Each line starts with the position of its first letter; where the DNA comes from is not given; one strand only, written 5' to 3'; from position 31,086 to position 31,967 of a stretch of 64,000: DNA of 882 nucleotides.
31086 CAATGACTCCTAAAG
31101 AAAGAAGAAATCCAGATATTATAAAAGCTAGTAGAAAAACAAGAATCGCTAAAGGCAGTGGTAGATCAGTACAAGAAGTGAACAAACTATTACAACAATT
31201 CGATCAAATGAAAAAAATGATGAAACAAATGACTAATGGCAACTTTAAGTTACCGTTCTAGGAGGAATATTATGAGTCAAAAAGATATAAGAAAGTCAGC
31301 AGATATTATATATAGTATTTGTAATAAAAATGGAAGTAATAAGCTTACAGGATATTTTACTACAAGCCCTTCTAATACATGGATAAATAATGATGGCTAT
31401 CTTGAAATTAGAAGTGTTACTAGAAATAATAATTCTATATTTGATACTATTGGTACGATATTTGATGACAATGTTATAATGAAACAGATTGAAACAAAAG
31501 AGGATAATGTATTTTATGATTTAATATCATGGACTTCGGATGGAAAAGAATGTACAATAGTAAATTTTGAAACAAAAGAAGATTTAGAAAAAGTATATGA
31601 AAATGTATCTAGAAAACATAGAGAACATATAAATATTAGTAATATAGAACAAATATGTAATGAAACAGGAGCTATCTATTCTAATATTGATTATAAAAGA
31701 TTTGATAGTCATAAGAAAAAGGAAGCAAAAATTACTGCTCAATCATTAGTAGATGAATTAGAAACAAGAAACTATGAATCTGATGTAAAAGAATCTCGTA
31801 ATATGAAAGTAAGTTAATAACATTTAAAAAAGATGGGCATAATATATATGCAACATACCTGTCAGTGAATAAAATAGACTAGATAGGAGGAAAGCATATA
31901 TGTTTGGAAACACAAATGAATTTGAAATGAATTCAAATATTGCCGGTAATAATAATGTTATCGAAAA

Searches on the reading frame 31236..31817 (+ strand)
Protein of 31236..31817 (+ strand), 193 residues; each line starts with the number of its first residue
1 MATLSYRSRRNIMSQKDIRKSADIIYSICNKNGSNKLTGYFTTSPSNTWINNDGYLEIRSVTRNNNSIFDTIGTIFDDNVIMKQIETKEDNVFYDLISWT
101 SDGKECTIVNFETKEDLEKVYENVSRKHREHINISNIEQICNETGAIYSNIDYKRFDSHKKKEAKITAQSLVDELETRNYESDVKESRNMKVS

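Call 3: search_protein_families(library=pfam, proteins=[window:31236-31817:+], max_evalue=0.1)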
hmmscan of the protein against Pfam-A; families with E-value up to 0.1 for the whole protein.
window:31236-31817:+ (193 aa): 1 family
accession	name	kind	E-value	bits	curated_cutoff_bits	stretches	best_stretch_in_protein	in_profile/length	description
PF15490.12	Ten1_2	-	0.017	15.2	27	1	122-189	45-112/117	Telomere-capping, CST complex subunit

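Call 8: search_protein_families(library=phrogs, proteins=[window:31236-31817:+], max_evalue=0.1)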
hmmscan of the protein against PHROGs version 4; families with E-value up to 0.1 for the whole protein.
window:31236-31817:+ (193 aa): 0 families
